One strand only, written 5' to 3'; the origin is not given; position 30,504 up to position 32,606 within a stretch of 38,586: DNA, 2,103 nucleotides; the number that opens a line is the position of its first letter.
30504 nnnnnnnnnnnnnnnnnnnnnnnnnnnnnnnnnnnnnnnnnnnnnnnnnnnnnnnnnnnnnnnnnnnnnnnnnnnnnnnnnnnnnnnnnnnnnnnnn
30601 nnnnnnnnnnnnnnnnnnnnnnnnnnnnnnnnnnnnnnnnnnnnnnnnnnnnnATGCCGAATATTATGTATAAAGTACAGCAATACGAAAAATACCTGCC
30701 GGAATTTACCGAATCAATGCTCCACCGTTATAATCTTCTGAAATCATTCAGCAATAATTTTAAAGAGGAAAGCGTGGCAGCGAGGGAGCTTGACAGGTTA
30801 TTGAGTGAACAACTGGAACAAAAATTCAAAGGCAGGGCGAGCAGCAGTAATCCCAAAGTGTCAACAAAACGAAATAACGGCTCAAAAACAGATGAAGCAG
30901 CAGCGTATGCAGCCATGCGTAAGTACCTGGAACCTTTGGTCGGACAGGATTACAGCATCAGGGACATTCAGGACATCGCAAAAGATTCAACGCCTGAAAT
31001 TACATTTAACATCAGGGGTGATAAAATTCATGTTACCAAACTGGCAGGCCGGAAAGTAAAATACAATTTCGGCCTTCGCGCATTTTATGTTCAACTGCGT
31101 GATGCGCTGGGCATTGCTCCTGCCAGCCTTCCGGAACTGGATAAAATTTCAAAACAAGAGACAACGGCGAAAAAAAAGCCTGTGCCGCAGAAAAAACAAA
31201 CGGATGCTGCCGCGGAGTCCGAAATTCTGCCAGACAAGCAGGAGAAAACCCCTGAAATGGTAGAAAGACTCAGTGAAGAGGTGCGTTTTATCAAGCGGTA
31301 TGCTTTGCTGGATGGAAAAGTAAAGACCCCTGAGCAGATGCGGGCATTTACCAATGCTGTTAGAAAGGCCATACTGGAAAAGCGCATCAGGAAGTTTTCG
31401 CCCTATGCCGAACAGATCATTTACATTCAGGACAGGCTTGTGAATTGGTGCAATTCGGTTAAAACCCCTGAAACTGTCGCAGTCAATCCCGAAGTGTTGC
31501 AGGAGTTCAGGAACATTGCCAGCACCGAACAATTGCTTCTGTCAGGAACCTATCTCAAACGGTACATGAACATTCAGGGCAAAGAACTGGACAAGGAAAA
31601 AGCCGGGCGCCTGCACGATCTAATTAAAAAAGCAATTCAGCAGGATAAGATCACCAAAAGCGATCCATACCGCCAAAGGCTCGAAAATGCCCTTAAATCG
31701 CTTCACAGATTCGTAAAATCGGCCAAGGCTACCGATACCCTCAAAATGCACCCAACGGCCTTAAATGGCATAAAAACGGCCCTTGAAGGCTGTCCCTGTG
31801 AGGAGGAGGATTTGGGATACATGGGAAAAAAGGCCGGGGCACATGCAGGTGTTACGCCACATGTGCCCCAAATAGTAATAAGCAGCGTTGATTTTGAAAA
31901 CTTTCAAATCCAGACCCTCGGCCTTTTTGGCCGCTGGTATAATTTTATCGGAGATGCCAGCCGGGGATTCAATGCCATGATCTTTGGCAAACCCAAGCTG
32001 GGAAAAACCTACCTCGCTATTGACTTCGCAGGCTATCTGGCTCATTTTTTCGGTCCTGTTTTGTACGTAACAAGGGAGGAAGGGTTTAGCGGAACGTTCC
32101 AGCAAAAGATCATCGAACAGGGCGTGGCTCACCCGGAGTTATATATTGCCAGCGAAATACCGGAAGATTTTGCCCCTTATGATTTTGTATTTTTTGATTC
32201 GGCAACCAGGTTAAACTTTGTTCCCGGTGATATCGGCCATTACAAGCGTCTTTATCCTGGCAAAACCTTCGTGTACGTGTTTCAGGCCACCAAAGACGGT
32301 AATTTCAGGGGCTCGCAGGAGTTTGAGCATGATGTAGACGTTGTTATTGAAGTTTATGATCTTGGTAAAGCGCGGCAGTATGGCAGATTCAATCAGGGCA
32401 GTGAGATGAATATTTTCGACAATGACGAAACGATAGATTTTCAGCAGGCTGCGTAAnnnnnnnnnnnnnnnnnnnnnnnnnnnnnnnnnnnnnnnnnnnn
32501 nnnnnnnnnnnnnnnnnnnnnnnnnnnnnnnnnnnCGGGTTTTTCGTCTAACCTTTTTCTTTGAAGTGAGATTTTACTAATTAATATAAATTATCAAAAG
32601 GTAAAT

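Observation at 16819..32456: About 16 kb of phage-like genes with a lysis cassette but no recognisable terminase, portal, HK97 capsid or tail genes: a candidate non-tailed, membrane-containing virus or a new kind of mobile element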

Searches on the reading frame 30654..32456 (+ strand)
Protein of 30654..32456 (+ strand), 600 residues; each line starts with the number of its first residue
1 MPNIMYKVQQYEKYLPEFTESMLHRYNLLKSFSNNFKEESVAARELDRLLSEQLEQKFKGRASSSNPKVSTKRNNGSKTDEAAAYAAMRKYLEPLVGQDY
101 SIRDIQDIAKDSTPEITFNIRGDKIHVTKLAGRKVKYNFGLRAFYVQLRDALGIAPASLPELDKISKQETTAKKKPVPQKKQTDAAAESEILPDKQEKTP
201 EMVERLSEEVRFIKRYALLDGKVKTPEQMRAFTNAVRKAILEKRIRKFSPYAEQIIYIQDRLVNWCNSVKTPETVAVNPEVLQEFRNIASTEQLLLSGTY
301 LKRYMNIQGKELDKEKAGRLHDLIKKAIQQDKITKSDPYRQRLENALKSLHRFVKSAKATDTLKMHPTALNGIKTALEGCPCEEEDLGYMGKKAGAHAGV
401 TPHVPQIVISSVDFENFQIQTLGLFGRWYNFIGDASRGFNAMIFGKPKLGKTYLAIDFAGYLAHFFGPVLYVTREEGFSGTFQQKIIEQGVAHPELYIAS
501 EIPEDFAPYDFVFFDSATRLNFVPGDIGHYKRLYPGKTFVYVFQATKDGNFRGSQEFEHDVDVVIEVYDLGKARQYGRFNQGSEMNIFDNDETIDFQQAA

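Call 7: search_protein_families(library=pfam, max_evalue=0.05, proteins=[window:30654-32456:+])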
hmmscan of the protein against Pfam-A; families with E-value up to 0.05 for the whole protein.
window:30654-32456:+ (600 aa): 2 families
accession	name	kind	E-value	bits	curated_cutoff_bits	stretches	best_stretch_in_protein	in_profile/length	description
PF13479.12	AAA_24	-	0.0064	16.8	27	1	440-520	4-76/195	AAA domain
PF13481.12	AAA_25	-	0.025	14.6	27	0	436-485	31-90/195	AAA domain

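Call 10: search_protein_families(library=phrogs, max_evalue=0.01, proteins=[window:30654-32456:+])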
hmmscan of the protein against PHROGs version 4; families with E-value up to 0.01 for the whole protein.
window:30654-32456:+ (600 aa): 2 families
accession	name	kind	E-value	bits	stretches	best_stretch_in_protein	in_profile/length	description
phrog_6891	-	other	3.6e-13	50.8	1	417-486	21-89/310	ATPase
phrog_124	-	DNA, RNA and nucleotide metabolism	0.00033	21.1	1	437-520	42-120/382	Sak4-like ssDNA annealing protein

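Call 42: find_homologous_proteins(query=window:30654-32456:+)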
Query window:30654-32456:+ (600 aa): 87 proteins with E <= 0.001 among 8000 candidates.
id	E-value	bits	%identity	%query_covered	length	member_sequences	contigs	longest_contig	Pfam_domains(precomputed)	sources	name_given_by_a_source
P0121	0.0e+0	1347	100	99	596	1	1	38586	-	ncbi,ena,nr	ncbi:MAG TPA: hypothetical protein VD905_19715 [Flavobacteriales bacterium]|nr:hypothetical protein 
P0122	3.4e-247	840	66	88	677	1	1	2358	-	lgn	-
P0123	3.7e-246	837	66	85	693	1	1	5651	-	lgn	-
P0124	3.9e-128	447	46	79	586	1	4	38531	-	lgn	-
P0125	1.0e-123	432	50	69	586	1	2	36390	PF04002.21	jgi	jgi:DNA repair protein RadC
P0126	3.2e-123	431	41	90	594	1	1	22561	-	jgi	jgi:hypothetical protein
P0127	2.6e-119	418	43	84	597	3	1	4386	-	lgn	-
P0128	1.1e-118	416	48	67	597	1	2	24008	PF04002.21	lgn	-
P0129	2.8e-118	414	44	80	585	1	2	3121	-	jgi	jgi:hypothetical protein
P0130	2.7e-117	411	45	79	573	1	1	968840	-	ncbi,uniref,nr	ncbi:hypothetical protein HGH93_12095 [Chitinophaga polysaccharea]|uniref:hypothetical protein n=1 T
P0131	1.4e-116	409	47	70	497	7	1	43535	-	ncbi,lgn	-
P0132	1.8e-114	402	45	71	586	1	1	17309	PF04002.21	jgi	jgi:hypothetical protein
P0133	1.9e-114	402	48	64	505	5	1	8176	-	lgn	-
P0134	5.0e-114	400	49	65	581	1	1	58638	PF04002.21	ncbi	-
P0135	2.0e-113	398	47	69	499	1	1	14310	-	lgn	-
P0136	5.6e-112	394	47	65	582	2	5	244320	PF04002.21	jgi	jgi:hypothetical protein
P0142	2.2e-106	375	45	69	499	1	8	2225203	-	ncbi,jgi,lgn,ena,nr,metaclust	ncbi:MAG: hypothetical protein BGO54_13805 [Sphingobacteriales bacterium 46-32]|nr:MAG: hypothetical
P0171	7.3e-102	360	46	68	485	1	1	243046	-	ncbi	-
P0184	4.9e-100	354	44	70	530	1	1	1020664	PF13479.13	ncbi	-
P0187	3.3e-99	351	43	71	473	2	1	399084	PF13479.13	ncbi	-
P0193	6.0e-98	347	44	67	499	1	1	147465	-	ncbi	ncbi:MAG: hypothetical protein QM764_09025 [Chitinophagaceae bacterium]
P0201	2.3e-96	342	43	66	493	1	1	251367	-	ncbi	-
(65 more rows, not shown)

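Call 43: find_encoding_contigs(protein=P0171, flank=10000, max_places=2)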
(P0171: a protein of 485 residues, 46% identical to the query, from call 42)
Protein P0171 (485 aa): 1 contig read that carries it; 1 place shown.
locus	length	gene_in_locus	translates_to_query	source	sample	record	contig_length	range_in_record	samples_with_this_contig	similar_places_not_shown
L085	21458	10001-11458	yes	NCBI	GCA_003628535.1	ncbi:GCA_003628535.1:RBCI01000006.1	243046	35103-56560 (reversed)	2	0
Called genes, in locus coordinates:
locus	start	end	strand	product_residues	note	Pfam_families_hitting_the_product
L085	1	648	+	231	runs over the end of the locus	PF00191:Annexin (faint)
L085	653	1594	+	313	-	-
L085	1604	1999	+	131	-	PF01510:Amidase_2 (weak)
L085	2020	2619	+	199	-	-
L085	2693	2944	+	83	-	-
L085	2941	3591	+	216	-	-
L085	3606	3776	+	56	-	-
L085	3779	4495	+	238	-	-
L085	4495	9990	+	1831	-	PF04002:RadC, PF01624:MutS_I, PF04851:ResIII, PF13872:AAA_34, PF13871:Helicase_C_4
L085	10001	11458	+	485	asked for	-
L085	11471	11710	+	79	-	-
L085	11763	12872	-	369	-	PF13102:Phage_int_SAM_5, PF00589:Phage_integrase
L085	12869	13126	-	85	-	-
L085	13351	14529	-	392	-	PF02518:HATPase_c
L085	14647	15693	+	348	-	PF00535:Glycos_transf_2, PF10111:Glyco_tranf_2_2, PF13641:Glyco_tranf_2_3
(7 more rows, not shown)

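Call 44: find_encoding_contigs(protein=P0130, flank=10000, max_places=2)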
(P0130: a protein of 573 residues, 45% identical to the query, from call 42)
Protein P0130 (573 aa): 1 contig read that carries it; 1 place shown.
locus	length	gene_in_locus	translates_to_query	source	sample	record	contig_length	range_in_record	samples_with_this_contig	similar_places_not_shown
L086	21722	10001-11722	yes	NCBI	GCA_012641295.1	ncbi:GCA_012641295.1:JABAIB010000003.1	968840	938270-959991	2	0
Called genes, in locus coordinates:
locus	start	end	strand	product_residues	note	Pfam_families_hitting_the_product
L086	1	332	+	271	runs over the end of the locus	-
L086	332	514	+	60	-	-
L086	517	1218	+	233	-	PF00191:Annexin (faint)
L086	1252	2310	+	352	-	-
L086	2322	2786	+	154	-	-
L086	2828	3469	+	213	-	-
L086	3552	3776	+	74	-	-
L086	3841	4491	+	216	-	-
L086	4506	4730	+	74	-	-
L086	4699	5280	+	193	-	-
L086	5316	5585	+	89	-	-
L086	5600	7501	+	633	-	PF02384:N6_Mtase (faint)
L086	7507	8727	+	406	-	PF13191:AAA_16 (faint), PF00004:AAA (weak), PF07728:AAA_5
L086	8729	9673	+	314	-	PF23822:DUF7192 (faint)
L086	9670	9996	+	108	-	-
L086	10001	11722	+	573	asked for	-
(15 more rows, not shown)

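Call 45: find_encoding_contigs(protein=P0142, flank=10000, max_places=2)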
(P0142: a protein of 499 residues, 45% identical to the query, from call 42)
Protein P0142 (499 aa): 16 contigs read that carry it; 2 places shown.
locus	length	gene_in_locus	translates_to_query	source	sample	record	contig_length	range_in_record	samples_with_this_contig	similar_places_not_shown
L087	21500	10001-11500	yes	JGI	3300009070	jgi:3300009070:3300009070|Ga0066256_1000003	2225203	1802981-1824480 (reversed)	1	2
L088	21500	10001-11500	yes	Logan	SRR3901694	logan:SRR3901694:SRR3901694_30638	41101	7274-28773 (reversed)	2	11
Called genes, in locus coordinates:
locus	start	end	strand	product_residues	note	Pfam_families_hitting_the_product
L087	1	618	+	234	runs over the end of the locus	PF00191:Annexin (faint)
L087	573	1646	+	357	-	-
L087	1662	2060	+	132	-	PF01510:Amidase_2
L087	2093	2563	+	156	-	PF01510:Amidase_2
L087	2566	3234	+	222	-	-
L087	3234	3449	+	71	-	-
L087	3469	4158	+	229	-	-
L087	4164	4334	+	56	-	-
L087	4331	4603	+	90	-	-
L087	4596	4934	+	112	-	-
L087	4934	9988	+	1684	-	PF13872:AAA_34, PF04851:ResIII, PF13871:Helicase_C_4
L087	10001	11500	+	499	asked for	-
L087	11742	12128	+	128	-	PF26622:DUF8199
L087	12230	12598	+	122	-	PF00403:HMA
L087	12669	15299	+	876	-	PF00403:HMA, PF13715:CarbopepD_reg_2, PF00593:TonB_dep_Rec_b-barrel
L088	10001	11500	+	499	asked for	-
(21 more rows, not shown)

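Call 46: find_encoding_contigs(protein=P0184, flank=10000, max_places=2)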
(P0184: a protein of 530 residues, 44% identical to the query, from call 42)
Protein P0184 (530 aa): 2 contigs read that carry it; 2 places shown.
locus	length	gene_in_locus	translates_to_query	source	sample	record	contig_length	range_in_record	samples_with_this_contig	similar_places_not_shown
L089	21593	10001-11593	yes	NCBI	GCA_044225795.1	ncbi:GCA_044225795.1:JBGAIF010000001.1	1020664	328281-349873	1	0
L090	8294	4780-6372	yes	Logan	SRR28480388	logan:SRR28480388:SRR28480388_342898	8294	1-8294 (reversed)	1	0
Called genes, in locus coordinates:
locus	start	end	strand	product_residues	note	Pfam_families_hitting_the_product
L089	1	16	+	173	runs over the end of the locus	-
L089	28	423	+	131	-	-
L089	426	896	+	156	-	-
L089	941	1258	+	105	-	-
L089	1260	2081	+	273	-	-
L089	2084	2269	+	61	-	-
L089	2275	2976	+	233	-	PF00191:Annexin (faint)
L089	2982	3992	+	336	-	-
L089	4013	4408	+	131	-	-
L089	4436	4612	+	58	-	-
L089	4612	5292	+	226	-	-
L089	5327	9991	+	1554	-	PF13872:AAA_34, PF04851:ResIII, PF13871:Helicase_C_4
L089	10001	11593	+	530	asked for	PF13479:AAA_24 (weak)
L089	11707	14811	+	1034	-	PF00149:Metallophos, PF24406:nSTAND_NTPase4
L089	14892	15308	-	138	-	-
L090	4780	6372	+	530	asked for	PF13479:AAA_24 (weak)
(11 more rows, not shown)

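Call 47: find_encoding_contigs(protein=P0136, flank=10000, max_places=2)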
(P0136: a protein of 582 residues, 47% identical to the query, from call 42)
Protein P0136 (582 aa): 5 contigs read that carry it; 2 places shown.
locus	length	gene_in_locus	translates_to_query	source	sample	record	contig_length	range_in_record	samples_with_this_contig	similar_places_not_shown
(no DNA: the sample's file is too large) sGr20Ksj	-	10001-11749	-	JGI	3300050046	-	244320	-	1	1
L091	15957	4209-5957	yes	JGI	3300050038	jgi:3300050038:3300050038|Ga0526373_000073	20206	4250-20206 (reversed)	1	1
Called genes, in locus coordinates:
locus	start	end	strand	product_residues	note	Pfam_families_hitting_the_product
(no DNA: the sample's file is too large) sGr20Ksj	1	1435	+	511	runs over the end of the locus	-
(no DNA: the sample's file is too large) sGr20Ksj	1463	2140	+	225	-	-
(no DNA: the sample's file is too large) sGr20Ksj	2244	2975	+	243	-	-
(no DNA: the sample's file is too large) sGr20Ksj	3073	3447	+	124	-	-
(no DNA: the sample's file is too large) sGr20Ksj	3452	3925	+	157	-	-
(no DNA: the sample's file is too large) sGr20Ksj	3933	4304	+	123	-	-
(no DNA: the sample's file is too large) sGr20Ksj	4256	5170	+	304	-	-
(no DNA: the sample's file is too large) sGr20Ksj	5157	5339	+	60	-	-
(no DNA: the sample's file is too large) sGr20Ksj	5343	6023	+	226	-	PF00191:Annexin (faint)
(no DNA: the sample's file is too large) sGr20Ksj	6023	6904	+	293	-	-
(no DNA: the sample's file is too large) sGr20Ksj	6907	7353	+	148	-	PF01510:Amidase_2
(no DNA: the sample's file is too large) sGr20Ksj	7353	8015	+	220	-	-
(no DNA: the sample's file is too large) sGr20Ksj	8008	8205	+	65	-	-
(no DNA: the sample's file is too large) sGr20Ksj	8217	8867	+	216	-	-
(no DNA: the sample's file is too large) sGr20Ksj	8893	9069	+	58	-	-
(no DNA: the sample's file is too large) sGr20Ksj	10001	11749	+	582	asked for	PF04002:RadC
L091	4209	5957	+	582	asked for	PF04002:RadC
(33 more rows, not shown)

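Call 64: search_solved_structures(query=A3, max_evalue=1, show_alignments=2)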
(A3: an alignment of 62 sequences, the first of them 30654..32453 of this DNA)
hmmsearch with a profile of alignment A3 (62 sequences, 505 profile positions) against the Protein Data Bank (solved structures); distinct sequences matched with E-value up to 1: 3.
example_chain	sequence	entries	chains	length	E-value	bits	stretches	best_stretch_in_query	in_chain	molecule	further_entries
5lkm_A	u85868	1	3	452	0.00017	23.9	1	350-389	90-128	DNA repair protein RadA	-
8rxc_D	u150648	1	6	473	0.00019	23.7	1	350-389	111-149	DNA repair protein RadA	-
9lm9_A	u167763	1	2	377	0.02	17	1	26-186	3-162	bvFP-Pfr16.v14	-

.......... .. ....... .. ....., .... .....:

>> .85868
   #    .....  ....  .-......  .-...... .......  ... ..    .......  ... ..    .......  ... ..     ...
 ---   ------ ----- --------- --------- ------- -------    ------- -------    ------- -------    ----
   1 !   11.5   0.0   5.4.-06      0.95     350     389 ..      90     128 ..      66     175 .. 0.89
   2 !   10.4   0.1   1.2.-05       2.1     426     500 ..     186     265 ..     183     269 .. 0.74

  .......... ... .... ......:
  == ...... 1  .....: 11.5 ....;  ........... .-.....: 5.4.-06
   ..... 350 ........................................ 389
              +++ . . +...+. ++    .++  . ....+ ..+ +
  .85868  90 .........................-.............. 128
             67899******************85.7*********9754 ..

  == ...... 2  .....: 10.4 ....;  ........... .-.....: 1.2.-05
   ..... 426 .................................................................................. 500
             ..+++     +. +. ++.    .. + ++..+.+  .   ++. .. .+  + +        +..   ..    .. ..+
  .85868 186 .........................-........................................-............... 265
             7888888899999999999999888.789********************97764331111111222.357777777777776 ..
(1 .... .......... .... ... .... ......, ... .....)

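Call 79: find_encoding_contigs(protein=P0187, flank=10000, max_places=1)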
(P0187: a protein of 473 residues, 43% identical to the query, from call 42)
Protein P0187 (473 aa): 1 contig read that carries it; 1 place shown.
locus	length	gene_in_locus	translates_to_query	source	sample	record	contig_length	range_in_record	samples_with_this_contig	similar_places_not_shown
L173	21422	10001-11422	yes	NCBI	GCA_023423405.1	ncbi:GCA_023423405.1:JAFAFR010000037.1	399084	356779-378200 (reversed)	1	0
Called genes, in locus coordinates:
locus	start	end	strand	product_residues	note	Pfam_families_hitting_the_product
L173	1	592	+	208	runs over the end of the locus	-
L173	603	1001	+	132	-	PF01510:Amidase_2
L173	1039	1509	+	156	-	PF01510:Amidase_2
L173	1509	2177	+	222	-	-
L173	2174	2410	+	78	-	-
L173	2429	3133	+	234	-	-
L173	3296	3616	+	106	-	-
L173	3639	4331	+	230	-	-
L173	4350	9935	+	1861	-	PF01624:MutS_I (weak), PF13872:AAA_34, PF04851:ResIII, PF13871:Helicase_C_4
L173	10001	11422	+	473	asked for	PF13479:AAA_24 (weak)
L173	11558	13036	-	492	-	-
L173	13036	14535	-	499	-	PF21941:SMEK_N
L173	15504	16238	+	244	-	PF01972:SDH_protease, PF25145:NfeD1b_N (weak)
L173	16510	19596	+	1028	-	PF04313:HSDR_N, PF04851:ResIII, PF18766:SWI2_SNF2, PF22679:T1R_D3-like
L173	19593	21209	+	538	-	PF02384:N6_Mtase, PF05175:MTS (weak), PF07669:Eco57I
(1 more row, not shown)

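Call 80: find_encoding_contigs(protein=P0193, flank=10000, max_places=1)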
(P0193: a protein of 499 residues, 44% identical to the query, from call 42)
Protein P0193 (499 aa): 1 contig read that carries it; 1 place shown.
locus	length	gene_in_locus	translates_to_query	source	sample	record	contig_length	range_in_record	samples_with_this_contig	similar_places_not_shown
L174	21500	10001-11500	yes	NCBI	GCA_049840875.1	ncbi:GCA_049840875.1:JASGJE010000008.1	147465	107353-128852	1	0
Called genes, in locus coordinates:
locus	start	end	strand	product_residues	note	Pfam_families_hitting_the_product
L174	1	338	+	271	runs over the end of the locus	-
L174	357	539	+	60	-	-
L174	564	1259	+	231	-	PF00191:Annexin (faint)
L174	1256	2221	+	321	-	-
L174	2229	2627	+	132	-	PF01510:Amidase_2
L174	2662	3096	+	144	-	PF01510:Amidase_2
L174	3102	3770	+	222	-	-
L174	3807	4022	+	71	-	-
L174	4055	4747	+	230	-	-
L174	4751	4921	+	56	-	-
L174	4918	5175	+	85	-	-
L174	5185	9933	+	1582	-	PF00270:DEAD (weak), PF04851:ResIII, PF13872:AAA_34, PF13871:Helicase_C_4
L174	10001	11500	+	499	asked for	-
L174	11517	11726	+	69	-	-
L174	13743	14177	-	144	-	PF00903:Glyoxalase, PF06983:3-dmu-9_3-mt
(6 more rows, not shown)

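Call 81: find_encoding_contigs(protein=P0201, flank=10000, max_places=1)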
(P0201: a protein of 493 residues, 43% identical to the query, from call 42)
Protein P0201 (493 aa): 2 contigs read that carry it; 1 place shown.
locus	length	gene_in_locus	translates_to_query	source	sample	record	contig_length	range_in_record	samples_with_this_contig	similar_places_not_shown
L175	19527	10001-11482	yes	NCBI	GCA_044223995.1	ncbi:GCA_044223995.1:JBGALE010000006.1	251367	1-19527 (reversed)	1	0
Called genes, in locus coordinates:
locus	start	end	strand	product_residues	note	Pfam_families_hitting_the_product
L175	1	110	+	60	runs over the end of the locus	-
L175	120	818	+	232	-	PF00191:Annexin (faint)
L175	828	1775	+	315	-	-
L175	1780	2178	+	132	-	PF01510:Amidase_2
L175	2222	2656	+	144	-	PF01510:Amidase_2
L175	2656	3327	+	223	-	-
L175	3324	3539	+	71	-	-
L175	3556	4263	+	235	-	-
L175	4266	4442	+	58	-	-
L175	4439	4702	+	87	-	-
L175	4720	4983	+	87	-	-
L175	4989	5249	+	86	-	-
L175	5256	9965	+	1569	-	PF04851:ResIII, PF13872:AAA_34, PF13871:Helicase_C_4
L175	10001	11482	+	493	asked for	-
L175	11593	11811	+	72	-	PF01381:HTH_3, PF13443:HTH_26 (weak)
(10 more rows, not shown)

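Call 106: search_protein_families(library=ncbifam, max_evalue=0.01, proteins=[window:30654-32456:+])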
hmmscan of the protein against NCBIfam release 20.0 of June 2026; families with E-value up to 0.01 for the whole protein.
window:30654-32456:+ (600 aa): 1 family
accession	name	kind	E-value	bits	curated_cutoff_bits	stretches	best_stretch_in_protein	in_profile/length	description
TIGR00416.1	sms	equivalog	0.0067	15.2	403.05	0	435-502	91-157/454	DNA repair protein RadA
